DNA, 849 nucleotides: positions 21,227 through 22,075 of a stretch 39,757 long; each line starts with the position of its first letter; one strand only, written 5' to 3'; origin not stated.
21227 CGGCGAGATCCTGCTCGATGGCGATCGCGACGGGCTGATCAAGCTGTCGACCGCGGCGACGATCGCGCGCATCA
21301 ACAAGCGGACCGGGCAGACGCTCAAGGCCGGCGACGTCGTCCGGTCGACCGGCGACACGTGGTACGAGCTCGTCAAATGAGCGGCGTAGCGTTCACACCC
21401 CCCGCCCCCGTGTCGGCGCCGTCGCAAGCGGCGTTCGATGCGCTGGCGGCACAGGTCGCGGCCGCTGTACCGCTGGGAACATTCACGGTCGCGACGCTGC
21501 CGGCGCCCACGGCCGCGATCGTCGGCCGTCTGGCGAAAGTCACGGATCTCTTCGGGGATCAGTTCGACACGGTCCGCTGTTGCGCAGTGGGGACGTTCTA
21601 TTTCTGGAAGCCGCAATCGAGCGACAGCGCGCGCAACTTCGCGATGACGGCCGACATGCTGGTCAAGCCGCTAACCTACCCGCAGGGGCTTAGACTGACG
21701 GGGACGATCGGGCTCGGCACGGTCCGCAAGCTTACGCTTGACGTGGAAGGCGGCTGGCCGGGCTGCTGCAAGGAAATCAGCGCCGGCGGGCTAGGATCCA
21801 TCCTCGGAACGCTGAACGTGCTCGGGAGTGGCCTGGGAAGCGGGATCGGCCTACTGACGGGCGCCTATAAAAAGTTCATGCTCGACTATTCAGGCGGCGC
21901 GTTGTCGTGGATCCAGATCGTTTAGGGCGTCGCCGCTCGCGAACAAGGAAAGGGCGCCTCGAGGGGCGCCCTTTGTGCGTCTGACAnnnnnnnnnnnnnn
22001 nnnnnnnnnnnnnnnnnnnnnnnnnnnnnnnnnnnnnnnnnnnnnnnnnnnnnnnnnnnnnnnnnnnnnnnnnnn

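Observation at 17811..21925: Four-gene glycan-targeting cassette, including a Sec-secreted beta-helix protein, placed after the replication genes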

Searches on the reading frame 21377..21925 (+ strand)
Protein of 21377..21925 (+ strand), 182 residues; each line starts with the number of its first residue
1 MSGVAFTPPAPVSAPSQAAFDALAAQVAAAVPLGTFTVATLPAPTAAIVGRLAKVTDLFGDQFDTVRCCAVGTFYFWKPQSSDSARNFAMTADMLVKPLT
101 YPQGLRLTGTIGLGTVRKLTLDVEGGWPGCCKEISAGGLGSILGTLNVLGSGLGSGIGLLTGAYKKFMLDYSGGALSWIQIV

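Call 4: search_protein_families(library=pfam, proteins=[window:21377-21925:+], max_evalue=1)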
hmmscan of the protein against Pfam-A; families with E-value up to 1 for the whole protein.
window:21377-21925:+ (182 aa): 0 families

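Call 5: search_protein_families(library=phrogs, proteins=[window:21377-21925:+], max_evalue=0.1)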
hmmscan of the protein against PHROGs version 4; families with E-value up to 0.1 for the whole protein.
window:21377-21925:+ (182 aa): 0 families

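Call 29: search_dna_similar(query=window:21377-21925:+, collection=phages, mode=protein, max_evalue=0.01)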
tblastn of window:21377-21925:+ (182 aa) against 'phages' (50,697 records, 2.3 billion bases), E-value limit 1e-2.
No match.

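Call 46: find_homologous_proteins(query=window:21377-21925:+, max_evalue=0.01)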
Query window:21377-21925:+ (182 aa): 16 proteins with E <= 0.01 among 1128 candidates.
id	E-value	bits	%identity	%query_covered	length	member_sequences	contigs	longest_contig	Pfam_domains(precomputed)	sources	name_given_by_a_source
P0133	6.8e-114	396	100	100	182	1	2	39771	-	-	-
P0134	7.2e-91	321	85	92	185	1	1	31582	-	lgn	-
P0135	8.0e-91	321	80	100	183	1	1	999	-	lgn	-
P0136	9.6e-83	294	80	91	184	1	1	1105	-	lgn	-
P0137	1.1e-81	291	75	100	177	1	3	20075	-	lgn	-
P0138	4.5e-64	234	62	95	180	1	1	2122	-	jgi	jgi:hypothetical protein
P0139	5.1e-58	214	60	90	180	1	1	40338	-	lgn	-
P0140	2.8e-48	182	55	86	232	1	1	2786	-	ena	-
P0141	4.1e-45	172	53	98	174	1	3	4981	-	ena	-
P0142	4.0e-31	126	45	92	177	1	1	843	-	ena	-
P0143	6.7e-24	103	41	86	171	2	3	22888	-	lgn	-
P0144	6.4e-23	99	37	99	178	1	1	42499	-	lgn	-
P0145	6.5e-23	99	39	88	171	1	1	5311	-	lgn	-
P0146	3.2e-22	97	41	81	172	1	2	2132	-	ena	-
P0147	3.5e-21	94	38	90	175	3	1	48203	-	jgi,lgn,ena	-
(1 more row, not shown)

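Call 47: find_encoding_contigs(protein=P0134, flank=10000, max_places=1)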
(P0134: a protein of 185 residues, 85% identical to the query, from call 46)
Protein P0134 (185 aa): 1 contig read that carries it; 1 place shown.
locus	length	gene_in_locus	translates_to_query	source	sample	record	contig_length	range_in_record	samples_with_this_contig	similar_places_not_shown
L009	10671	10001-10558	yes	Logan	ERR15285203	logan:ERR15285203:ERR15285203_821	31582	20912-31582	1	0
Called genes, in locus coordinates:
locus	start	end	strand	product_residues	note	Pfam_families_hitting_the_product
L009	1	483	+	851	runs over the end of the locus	PF05838:Glyco_hydro_108, PF00583:Acetyltransf_1 (weak)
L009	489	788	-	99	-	-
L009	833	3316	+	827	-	-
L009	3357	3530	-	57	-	PF07411:DUF1508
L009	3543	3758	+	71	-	-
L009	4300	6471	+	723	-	PF12708:Pect-lyase_RHGA_epim, PF05048:NosD (weak)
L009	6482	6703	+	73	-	-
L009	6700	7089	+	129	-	-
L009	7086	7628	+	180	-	PF05838:Glyco_hydro_108, PF09374:PG_binding_3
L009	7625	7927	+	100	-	-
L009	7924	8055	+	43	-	-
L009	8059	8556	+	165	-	-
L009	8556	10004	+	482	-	PF13472:Lipase_GDSL_2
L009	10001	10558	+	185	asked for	-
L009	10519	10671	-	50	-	?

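Call 48: find_encoding_contigs(protein=P0139, flank=10000, max_places=1)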
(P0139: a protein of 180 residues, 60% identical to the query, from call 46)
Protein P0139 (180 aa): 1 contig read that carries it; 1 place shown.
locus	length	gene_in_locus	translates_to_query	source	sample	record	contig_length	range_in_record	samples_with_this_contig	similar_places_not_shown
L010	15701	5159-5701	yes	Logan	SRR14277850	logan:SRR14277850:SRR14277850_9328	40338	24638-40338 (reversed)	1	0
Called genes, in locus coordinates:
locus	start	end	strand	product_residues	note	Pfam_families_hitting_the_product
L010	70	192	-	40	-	-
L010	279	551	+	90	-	-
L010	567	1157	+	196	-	-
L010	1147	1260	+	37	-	-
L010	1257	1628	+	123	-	-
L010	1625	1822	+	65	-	-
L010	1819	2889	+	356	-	PF23639:DUF7146, PF13362:Toprim_3 (weak)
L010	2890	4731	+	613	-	-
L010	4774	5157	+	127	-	-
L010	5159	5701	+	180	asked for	-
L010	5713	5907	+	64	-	-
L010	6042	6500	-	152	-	-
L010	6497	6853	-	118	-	-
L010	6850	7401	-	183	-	PF00239:Resolvase, PF02796:HTH_7 (weak)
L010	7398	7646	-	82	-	-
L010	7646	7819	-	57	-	-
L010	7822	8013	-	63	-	-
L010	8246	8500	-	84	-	-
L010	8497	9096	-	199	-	PF18847:LPD29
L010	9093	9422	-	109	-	-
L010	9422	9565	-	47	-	-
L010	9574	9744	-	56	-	-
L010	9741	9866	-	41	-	-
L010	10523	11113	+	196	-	-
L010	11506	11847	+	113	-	-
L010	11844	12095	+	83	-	-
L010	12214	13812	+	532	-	-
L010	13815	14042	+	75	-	-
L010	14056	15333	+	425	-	-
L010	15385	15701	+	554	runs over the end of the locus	PF12236:Head-tail_con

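Call 49: find_encoding_contigs(protein=P0144, flank=10000, max_places=1)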
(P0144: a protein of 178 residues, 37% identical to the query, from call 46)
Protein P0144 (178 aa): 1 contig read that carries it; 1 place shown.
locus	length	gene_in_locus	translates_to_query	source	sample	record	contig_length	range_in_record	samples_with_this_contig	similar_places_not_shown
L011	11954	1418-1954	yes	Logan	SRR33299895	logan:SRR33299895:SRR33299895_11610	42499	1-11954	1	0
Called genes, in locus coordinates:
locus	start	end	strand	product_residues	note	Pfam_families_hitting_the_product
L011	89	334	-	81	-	-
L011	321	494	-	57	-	-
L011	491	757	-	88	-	-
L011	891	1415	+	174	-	-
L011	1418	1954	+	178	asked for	-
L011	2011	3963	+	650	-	-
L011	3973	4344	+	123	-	-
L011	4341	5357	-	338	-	PF13489:Methyltransf_23 (weak)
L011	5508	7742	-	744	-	PF00476:DNA_pol_A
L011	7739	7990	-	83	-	-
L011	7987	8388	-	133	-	PF13392:HNH_3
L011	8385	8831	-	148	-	PF00383:dCMP_cyt_deam_1, PF14437:MafB19-deam, PF14439:Bd3614-deam (faint)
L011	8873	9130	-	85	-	-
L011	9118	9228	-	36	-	-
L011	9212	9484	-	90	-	-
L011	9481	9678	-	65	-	-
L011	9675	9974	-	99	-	PF10073:GapR_DNA-bd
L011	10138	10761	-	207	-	PF10991:Enc34_ssDNA-bd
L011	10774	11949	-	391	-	PF10926:DUF2800, PF12705:PDDEXK_1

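Call 79: search_solved_structures(query=A4, max_evalue=10)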
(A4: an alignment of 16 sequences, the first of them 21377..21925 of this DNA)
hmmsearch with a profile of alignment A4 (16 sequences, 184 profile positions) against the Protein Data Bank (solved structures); distinct sequences matched with E-value up to 10: 0.

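Call 93: search_protein_families(library=pfam, proteins=[L009:8556-10004:+, L011:2011-3963:+, L010:4774-5157:+, L011:891-1415:+, L009:8059-8556:+], max_evalue=0.05)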
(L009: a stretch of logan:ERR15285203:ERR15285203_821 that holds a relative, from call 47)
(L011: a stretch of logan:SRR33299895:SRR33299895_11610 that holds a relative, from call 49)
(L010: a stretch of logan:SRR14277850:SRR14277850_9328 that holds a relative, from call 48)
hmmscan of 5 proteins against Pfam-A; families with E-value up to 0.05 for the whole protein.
L009:8556-10004:+ (482 aa): 2 families
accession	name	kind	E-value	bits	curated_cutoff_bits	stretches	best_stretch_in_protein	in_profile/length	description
PF13472.12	Lipase_GDSL_2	-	1.9e-10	42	32.9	1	300-461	3-176/178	GDSL-like Lipase/Acylhydrolase family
PF00657.28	Lipase_GDSL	-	0.00054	20.6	23.6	1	298-398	3-117/208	GDSL-like Lipase/Acylhydrolase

L011:2011-3963:+ (650 aa): 0 families

L010:4774-5157:+ (127 aa): 0 families

L011:891-1415:+ (174 aa): 0 families

L009:8059-8556:+ (165 aa): 1 family
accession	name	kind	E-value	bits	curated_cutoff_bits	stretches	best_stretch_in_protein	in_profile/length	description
PF02012.26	BNR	-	0.036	14.5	27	1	107-116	2-11/12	BNR/Asp-box repeat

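Call 96: search_protein_families(library=ncbifam, proteins=[window:21377-21925:+], max_evalue=0.05)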
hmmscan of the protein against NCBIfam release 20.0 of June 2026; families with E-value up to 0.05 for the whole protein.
window:21377-21925:+ (182 aa): 0 families
